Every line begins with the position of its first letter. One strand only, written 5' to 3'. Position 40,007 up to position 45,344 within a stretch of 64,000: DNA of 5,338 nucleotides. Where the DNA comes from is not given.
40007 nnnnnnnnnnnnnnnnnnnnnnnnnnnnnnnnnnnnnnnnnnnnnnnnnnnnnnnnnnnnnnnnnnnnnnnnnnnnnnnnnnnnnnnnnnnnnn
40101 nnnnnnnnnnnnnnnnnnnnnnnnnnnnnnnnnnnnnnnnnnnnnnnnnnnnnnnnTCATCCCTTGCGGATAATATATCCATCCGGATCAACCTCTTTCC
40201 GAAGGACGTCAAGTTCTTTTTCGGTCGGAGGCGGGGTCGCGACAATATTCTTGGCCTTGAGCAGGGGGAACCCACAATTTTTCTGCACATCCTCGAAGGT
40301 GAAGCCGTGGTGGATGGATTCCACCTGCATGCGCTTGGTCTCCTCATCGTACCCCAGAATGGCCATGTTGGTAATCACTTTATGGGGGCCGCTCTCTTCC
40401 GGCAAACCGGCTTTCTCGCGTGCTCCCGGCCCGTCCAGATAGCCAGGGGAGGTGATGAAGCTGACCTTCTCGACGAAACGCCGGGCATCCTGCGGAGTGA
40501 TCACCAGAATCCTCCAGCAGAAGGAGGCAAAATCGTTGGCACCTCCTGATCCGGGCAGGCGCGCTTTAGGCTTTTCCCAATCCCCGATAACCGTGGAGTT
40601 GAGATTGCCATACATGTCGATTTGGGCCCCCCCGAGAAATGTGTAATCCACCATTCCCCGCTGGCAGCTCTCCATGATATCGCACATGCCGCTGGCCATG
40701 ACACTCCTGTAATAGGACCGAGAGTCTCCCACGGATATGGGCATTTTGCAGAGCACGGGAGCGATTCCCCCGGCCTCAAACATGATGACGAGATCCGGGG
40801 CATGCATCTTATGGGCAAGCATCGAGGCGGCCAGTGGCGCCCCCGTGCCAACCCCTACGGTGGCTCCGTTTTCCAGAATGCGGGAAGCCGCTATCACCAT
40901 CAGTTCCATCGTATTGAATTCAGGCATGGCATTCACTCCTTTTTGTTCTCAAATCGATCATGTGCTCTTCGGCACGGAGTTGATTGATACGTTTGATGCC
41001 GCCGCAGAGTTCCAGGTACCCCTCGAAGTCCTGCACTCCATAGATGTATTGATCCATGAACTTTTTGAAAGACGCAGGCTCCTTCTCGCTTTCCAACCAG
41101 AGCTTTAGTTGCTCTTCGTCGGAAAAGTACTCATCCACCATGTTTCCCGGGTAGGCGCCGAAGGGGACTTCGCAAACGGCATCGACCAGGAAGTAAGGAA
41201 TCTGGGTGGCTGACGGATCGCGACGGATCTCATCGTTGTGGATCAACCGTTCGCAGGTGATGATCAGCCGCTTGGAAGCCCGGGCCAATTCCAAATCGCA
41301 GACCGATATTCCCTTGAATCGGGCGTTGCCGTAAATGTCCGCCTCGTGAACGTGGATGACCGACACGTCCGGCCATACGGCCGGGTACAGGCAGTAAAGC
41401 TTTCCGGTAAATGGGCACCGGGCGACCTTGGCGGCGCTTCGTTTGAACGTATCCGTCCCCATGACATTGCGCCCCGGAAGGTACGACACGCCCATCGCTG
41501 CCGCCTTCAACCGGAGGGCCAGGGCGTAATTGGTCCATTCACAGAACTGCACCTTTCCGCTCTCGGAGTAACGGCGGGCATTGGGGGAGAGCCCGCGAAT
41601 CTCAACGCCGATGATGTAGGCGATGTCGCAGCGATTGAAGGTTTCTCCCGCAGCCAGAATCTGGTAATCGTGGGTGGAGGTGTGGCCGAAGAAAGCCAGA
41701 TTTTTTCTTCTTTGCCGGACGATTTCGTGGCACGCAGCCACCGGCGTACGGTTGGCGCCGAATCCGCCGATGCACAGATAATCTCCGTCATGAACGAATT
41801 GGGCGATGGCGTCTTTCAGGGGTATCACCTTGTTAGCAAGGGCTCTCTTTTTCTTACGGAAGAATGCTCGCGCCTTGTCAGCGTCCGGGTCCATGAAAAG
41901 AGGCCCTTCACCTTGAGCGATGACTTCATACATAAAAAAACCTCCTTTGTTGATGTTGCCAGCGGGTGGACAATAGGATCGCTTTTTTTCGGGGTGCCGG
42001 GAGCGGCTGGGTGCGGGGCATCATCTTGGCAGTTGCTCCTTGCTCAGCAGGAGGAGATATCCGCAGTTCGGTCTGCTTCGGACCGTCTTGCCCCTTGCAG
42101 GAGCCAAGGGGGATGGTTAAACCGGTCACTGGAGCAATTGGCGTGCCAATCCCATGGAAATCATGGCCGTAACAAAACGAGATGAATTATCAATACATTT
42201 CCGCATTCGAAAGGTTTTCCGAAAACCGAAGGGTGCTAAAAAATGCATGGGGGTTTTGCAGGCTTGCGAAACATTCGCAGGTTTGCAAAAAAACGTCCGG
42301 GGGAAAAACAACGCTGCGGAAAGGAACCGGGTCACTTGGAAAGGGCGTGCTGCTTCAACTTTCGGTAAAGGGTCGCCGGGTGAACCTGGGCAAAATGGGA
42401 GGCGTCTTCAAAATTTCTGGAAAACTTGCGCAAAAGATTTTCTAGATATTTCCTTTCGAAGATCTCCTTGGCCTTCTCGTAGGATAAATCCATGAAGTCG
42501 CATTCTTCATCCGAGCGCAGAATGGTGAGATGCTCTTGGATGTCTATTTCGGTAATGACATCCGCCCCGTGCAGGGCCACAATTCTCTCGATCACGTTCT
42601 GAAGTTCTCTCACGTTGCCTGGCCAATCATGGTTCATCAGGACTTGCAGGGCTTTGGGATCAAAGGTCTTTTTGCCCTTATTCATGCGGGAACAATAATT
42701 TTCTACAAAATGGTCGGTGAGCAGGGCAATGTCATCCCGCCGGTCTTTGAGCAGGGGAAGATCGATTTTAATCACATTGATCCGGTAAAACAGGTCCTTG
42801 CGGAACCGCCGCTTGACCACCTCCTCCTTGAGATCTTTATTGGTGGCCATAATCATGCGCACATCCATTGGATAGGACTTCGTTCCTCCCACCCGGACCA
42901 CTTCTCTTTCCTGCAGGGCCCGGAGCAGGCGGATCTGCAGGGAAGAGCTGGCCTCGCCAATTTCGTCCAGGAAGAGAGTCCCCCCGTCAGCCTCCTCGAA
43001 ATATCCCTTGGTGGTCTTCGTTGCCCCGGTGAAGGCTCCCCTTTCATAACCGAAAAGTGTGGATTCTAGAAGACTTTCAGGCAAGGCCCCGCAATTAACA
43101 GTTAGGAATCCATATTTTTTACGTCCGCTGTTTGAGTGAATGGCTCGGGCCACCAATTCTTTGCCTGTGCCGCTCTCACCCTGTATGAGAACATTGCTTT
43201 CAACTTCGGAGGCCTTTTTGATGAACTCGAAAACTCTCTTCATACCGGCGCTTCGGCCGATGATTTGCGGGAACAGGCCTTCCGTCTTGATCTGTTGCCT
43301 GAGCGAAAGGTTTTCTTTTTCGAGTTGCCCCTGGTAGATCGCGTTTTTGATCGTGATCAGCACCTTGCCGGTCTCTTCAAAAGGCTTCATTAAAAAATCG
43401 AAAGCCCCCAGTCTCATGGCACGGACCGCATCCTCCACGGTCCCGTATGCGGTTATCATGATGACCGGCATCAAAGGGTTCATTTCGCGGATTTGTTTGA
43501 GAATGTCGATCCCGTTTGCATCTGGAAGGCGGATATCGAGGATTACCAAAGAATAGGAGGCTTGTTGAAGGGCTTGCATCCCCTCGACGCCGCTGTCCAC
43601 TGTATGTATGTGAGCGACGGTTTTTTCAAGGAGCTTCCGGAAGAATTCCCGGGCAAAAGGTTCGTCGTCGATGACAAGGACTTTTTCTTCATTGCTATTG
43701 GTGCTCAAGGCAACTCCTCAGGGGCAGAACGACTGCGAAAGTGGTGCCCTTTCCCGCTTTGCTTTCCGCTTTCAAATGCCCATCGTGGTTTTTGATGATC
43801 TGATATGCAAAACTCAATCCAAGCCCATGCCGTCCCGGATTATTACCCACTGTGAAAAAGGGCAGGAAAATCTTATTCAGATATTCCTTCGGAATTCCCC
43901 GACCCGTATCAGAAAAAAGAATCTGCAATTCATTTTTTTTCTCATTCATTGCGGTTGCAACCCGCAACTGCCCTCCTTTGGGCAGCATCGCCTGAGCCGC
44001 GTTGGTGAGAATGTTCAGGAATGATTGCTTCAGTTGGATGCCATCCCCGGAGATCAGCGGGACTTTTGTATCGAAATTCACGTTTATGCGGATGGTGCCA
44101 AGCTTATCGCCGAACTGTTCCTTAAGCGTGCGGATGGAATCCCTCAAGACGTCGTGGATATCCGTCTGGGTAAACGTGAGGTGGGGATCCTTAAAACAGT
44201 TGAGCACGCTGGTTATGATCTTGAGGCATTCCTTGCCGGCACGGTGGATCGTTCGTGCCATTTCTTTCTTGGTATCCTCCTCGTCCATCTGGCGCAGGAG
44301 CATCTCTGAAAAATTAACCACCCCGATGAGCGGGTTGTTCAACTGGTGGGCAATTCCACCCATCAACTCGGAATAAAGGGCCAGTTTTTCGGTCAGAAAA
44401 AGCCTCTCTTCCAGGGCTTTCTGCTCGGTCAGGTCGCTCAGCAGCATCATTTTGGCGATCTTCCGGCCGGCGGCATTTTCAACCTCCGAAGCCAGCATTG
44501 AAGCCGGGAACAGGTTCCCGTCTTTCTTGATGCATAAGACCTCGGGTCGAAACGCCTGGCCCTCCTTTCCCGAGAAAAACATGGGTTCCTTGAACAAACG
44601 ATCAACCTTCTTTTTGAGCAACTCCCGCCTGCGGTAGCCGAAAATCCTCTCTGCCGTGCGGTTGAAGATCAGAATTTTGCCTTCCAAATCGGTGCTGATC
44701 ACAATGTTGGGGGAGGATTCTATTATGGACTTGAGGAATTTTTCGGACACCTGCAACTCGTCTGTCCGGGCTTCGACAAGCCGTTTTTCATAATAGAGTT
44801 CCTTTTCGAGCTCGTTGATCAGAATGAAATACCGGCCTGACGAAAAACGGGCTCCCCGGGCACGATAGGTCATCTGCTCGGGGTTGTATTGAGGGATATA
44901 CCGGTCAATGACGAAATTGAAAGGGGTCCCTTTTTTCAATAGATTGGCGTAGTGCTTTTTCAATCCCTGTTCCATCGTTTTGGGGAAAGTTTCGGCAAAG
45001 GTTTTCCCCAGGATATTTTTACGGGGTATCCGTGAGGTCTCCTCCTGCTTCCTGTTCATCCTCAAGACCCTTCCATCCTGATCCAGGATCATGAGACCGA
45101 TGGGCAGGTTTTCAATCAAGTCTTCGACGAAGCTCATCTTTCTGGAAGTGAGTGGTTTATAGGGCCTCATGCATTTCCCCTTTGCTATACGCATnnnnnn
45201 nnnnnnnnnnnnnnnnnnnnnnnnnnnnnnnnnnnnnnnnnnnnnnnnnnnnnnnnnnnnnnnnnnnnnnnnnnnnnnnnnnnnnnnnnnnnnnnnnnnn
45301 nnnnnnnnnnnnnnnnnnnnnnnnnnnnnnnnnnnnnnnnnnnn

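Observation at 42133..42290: Near-consensus sigma-54 promoter with palindromic upstream sites, adjacent to a cognate sigma-54 activator/PAS kinase pair (BamVW-like arrangement)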

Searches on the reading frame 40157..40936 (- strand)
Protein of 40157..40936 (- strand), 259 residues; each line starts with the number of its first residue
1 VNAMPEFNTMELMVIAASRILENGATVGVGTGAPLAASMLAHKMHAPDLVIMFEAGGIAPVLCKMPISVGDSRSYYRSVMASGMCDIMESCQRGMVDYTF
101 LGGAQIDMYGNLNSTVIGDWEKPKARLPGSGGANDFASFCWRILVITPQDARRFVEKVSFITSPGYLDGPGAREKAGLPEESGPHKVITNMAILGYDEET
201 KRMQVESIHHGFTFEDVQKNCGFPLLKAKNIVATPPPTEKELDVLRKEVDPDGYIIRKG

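Call 4: search_protein_families(library=pfam, proteins=[window:40157-40936:-])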
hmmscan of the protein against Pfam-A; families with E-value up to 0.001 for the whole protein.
window:40157-40936:- (259 aa): 1 family
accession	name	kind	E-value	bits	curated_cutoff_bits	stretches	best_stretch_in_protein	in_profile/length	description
PF01144.29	CoA_trans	-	4.5e-28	98.6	23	1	13-220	4-217/217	Coenzyme A transferase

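Call 17: search_protein_families(library=ncbifam, proteins=[window:40157-40936:-], max_evalue=1e-10)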
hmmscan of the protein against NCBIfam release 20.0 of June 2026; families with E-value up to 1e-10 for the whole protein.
window:40157-40936:- (259 aa): 0 families

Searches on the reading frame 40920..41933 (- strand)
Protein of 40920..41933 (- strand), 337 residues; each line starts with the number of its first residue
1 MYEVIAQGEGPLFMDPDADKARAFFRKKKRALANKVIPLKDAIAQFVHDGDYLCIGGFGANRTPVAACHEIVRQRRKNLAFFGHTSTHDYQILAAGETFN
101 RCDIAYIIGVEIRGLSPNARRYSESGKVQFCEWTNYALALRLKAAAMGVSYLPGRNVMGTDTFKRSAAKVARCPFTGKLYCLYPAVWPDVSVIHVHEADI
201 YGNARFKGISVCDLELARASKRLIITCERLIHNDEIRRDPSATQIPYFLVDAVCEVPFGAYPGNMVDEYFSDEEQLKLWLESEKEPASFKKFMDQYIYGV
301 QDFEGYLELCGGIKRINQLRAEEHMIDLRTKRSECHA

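Call 4: search_protein_families(library=pfam, proteins=[window:40920-41933:-])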
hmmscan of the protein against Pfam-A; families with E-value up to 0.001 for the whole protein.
window:40920-41933:- (337 aa): 1 family
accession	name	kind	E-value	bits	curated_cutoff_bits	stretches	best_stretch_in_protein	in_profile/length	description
PF01144.29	CoA_trans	-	3.1e-26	92.6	23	1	39-255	4-216/217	Coenzyme A transferase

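Call 12: find_related_loci(query=window:40920-41933:-, collection=genome_contigs, flank=6000)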
Query window:40920-41933:- (337 aa) in genome_contigs; peptide patterns used: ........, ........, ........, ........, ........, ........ (x = any residue, [..] = any of these).
229 stretches matched a pattern; 213 encode a relative of the query (tblastn E <= 1e-3); the best 80 are kept; 80 distinct loci.
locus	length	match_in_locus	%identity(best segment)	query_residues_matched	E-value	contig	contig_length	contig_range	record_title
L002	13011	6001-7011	90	1-337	0e+0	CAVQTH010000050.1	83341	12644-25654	MAG: uncultured delta proteobacterium isolate MFD00032.bin.2.163 genome assembly, contig: contig_84253, whole genome sho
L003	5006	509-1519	88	1-337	0e+0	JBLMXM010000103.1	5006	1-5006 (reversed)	MAG: Hyphomicrobiales bacterium isolate MAG256 PRJNA957066_bin37_renamed_102, whole genome shotgun sequence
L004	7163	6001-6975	86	3-327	0e+0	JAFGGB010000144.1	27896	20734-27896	MAG: Deltaproteobacteria bacterium isolate Zod_Metabat.1365 k87_6566260, whole genome shotgun sequence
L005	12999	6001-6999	75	1-333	0e+0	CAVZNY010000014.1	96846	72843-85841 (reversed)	MAG: uncultured delta proteobacterium isolate MFD02979.bin.2.8 genome assembly, contig: contig_47032, whole genome shotg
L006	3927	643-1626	77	1-328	0e+0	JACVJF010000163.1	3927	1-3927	MAG: Candidatus Solincola quzhuomuensis isolate QZM4_1.bin.364 contig163, whole genome shotgun sequence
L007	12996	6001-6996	76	1-334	2e-180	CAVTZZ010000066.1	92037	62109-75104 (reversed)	MAG: uncultured delta proteobacterium isolate MFD04408.bin.2.108 genome assembly, contig: contig_65942, whole genome sho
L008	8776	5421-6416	75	1-332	2e-179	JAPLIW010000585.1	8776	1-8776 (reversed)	MAG: Deltaproteobacteria bacterium isolate LacPavin_0920_SED5_MAG_56_12 LacPavin_0920_SED5_scaffold_401412, whole genome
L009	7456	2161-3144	77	1-328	3e-179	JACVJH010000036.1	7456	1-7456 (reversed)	MAG: Candidatus Solincola tengchongensis isolate DRTY-6.bin.58 contig036, whole genome shotgun sequence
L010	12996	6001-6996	74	1-332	2e-178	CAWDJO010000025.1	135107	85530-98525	MAG: uncultured delta proteobacterium isolate MFD00709.bin.2.147 genome assembly, contig: contig_42682, whole genome sho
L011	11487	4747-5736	74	1-330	4e-178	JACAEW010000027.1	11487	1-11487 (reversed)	MAG: Syntrophaceae bacterium isolate L.E.D.56 k119_225193, whole genome shotgun sequence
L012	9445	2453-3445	76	1-331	2e-177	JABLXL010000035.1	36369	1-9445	MAG: Actinomycetota bacterium isolate Ch49 contig35, whole genome shotgun sequence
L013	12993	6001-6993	75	1-331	3e-177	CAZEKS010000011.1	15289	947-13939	MAG TPA_asm: uncultured Syntrophaceae bacterium isolate binchicken_co189_49 genome assembly, contig: NODE_3781_length_15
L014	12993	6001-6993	74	1-331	3e-176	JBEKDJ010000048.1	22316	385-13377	MAG: Thermodesulfobacteriota bacterium isolate SPRUCE 180 SPRUCE_180_48, whole genome shotgun sequence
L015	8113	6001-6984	75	1-328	5e-175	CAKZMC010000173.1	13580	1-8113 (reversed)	MAG TPA_asm: uncultured actinobacterium isolate SRR5214706_bin.23_CONCOCT_v1.1_MAG genome assembly, contig: ERZ1744544.2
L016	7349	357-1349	74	1-331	8e-175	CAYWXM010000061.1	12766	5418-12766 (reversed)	MAG TPA_asm: uncultured Actinomycetota bacterium isolate SRP067234_co1_219 genome assembly, contig: k99_534981, whole ge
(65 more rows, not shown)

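Call 17: search_protein_families(library=ncbifam, proteins=[window:40920-41933:-], max_evalue=1e-10)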
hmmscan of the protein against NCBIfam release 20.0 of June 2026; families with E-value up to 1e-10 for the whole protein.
window:40920-41933:- (337 aa): 1 family
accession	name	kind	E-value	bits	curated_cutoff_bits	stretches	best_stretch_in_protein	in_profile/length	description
TIGR02429.1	pcaI_scoA_fam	subfamily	1.4e-11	44.1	128.5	1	34-256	3-219/222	3-oxoacid CoA-transferase subunit A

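Call 54: search_solved_structures(query=window:40920-41933:-, max_evalue=0.00001)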
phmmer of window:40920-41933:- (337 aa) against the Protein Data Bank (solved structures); distinct sequences matched with E-value up to 0.00001: 9.
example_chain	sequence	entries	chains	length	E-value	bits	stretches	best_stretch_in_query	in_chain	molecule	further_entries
1poi_A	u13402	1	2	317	1.3e-39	139.8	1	35-317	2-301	GLUTACONATE COENZYME A-TRANSFERASE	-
5mzw_A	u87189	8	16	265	2.7e-24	89.3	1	39-282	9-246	Glutaconate CoA-transferase family, subunit A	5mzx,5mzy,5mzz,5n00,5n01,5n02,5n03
6co6_A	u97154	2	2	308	3e-17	66.2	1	34-302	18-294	Probable CoA-transferase alpha subunit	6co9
6coj_A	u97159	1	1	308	5.5e-17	65.3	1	34-302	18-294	Probable CoA-transferase alpha subunit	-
6con_A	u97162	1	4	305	1.1e-15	61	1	32-304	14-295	CoA-transferase subunit alpha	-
9xmy_A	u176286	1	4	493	1.4e-10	44.2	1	34-254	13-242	Succinyl-CoA:3-ketoacid-coenzyme A transferase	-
6lp1_A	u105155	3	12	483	3.8e-10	42.8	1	34-254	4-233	Succinyl-CoA:3-ketoacid-coenzyme A transferase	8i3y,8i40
9cq2_A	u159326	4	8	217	3.6e-07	33.1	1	42-253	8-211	3-oxoacid CoA-transferase, A subunit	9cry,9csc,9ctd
3cdk_A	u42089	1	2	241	2.4e-06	30.4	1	35-246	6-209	Succinyl-CoA:3-ketoacid-coenzyme A transferase subunit A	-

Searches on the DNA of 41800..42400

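Call 5: search_rna_families(source=window, start=41800, end=42400, threshold=evalue, max_evalue=1)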
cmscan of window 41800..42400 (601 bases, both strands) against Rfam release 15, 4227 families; matches with E-value up to 1: 1.
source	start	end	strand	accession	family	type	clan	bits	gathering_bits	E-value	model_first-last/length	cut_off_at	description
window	42199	42230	-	RF01667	rox1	Cis-reg;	-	18.4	58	0.55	1-59/59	no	Drosophila rox1 ncRNA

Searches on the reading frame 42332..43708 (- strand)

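Call 4: search_protein_families(library=pfam, proteins=[window:42332-43708:-])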
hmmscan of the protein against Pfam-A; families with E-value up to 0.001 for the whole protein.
window:42332-43708:- (458 aa): 10 families
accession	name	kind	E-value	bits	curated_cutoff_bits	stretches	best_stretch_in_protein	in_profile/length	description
PF00158.32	Sigma54_activat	-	3.6e-69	232.2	20.2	1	149-315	1-167/168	Sigma-54 interaction domain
PF00072.30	Response_reg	-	4e-30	104.7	30.2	1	10-112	1-103/111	Response regulator receiver domain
PF25601.1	AAA_lid_14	-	1.8e-25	89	27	1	321-395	1-75/87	AAA+ ATPase lid domain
PF14532.12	Sigma54_activ_2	-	3.9e-21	76.2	25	1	150-320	1-138/138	Sigma-54 interaction domain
PF07728.20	AAA_5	-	1.9e-07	31.6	22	1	172-293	1-125/139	AAA domain (dynein-related subfamily)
PF20030.5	bpMoxR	-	2e-06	27.4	27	1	157-300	18-154/205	MoxR domain in the MoxR-vWA-beta-propeller ternary systems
PF01078.27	Mg_chelatase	-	4.1e-06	26.8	20.3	0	228-291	93-158/207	Magnesium chelatase, subunit ChlI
PF00004.35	AAA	-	3.9e-05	24.5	21.2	1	173-305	1-126/131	ATPase family associated with various cellular activities (AAA)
PF13191.12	AAA_16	-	9.2e-05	23.4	32.6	1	149-209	2-63/167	AAA ATPase domain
PF07724.20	AAA_2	-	0.00097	19.7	27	0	170-301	3-135/166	AAA domain (Cdc48 subfamily)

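Call 17: search_protein_families(library=ncbifam, proteins=[window:42332-43708:-], max_evalue=1e-10)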
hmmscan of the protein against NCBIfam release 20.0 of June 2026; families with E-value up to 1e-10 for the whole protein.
window:42332-43708:- (458 aa): 83 families (the best 25 are shown)
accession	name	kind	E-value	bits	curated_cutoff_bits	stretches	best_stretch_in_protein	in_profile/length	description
NF008469.0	PRK11361.1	equivalog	8.1e-121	403.9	714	1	8-395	5-391/461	acetoacetate metabolism transcriptional regulator AtoC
TIGR01818.1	ntrC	equivalog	4.4e-119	398.3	558.6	1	10-432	1-417/463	nitrogen regulation protein NR(I)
TIGR02915.1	PEP_resp_reg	equivalog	1.6e-113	379.9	502.6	1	11-456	2-444/445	PEP-CTERM-box response regulator transcription factor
NF007689.0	PRK10365.1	equivalog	2.1e-109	366.3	760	1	8-390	6-382/441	sigma-54-dependent response regulator transcription factor ZraR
NF051870.1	NAssimRespRegNtrX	equivalog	1.3e-108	363.8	600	1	9-453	3-449/452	nitrogen assimilation response regulator NtrX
NF011695.0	PRK15115.1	equivalog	1.8e-108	363.2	763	1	7-456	6-438/445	two-component system response regulator GlrR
NF041946.1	LuxO_transreg_Vib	equivalog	3.9e-105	352.3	800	1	22-453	11-459/463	quorum-sensing sigma-54 dependent transcriptional regulator LuxO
TIGR01817.1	nifA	equivalog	8.4e-103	344.9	528.85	1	135-391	184-439/534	nif-specific transcriptional activator NifA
NF041552.1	TF_PrdR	equivalog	1.4e-100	337.3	795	1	137-454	255-576/577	sigma-54 dependent transcriptional regulator PrdR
NF008176.1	PRK10923.1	equivalog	2.2e-95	320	620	1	9-391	5-382/469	nitrogen regulation protein NR(I)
NF038308.1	RNA_repair_RtcR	equivalog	1.1e-92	311.6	650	1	90-453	122-485/530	RNA repair transcriptional activator RtcR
NF049963.1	RespRegFlgRCampy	domain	6.2e-90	302.1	750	1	26-454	20-427/429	fla regulon two-component system response regulator FlgR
NF003451.0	PRK05022.1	equivalog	1.3e-89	301.2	476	1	119-453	158-507/512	nitric oxide reductase transcriptional regulator NorR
TIGR02329.1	propionate_PrpR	equivalog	3.7e-87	293.1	499.2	1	135-452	200-525/526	propionate catabolism operon regulatory protein PrpR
NF050807.1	TransRegFlbDCaul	equivalog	1.1e-84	284.9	750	1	30-391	26-362/454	sigma-54-dependent transcriptional regulator FlbD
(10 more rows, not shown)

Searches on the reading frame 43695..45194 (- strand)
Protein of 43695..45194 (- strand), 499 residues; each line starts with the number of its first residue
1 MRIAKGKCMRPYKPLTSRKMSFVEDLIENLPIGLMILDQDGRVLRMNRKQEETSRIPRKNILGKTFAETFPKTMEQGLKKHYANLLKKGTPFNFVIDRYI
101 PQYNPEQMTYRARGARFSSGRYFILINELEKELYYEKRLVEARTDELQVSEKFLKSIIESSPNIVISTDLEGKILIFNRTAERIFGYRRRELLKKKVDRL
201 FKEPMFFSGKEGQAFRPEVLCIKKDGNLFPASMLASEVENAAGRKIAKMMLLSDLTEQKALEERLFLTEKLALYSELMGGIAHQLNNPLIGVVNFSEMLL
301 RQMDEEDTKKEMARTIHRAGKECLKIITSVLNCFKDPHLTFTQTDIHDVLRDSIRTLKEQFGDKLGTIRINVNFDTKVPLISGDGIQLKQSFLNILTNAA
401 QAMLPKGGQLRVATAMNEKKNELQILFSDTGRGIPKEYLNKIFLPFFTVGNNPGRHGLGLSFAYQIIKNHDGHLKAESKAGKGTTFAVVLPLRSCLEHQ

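Call 4: search_protein_families(library=pfam, proteins=[window:43695-45194:-])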
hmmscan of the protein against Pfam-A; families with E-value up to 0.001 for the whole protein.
window:43695-45194:- (499 aa): 6 families
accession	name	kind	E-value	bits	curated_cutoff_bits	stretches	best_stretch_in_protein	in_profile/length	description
PF02518.31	HATPase_c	-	1.1e-21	77.8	26.4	1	383-493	1-110/111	Histidine kinase-, DNA gyrase B-, and HSP90-like ATPase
PF00989.32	PAS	-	4e-19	69.1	22.6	2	153-248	2-106/113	PAS fold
PF13426.13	PAS_9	-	2.7e-15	57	27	1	164-257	3-103/103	PAS domain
PF08448.16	PAS_4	-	1.8e-13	51.1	23.1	1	28-97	2-71/110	PAS fold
PF13188.13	PAS_8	-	3.6e-11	43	21.8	1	153-203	2-49/65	PAS domain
PF00512.31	HisKA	-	1.6e-09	38.1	26.9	1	275-332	3-59/66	His Kinase A (phospho-acceptor) domain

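Call 17: search_protein_families(library=ncbifam, proteins=[window:43695-45194:-], max_evalue=1e-10)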
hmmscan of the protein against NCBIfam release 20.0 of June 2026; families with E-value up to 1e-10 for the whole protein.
window:43695-45194:- (499 aa): 61 families (the best 25 are shown)
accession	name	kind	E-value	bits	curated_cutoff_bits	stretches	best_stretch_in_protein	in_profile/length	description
NF008468.0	PRK11360.1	equivalog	4.5e-68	230.1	646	1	145-494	261-610/616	two-component system sensor histidine kinase AtoS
NF046044.1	PnpS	equivalog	1.6e-41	142.6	400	1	126-491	29-390/390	two-component system histidine kinase PnpS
NF010411.0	PRK13837.1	equivalog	1e-38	132.9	647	1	256-494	432-677/828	two-component system VirA-like sensor kinase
NF052574.1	HisKinEspCMyxo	equivalog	1.2e-38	132.8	1200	1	181-492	325-637/785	serine histidine kinase EspC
NF046020.1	HisKinCckABruc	equivalog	5.2e-36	123.8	1000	1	236-492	440-707/868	cell cycle histidine kinase CckA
NF007688.0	PRK10364.1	equivalog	9.3e-35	120.2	479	1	258-493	224-452/460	two-component system sensor histidine kinase ZraS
NF052573.1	HisKinEspAMyxo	equivalog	4.2e-34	117.7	1400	1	157-491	259-610/755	serine histidine kinase EspA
NF047497.1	HK_LIC_12097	equivalog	3.5e-32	111.5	500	1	251-492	127-366/367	LIC_12097 family sensor histidine kinase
NF033092.0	HK_WalK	equivalog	6.9e-32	110.8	725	1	137-492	244-594/594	cell wall metabolism sensor histidine kinase WalK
TIGR02966.1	phoR_proteo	equivalog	8e-31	107.3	334.2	1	153-489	7-332/333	phosphate regulon sensor histidine kinase PhoR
NF041777.1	sens_FixL_Rhizob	equivalog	5.3e-30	104.5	850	1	145-492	116-481/485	sensor protein FixL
NF008302.0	PRK11091.1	equivalog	8.5e-29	100.3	838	1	126-495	133-508/779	aerobic respiration two-component sensor histidine kinase ArcB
NF038348.1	T2SS_HK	subfamily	2.4e-28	98.9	450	1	342-493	430-574/574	histidine kinase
NF047874.1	MASE3_PAS_HK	subfamily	3.4e-27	95.5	560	1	126-496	239-629/655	MASE3 domain-containing sensor histidine kinase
NF047466.1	hybrid_RR_LvrB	exception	7.1e-27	94.5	500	1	257-492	135-376/377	hybrid histidine kinase/response regulator LvrB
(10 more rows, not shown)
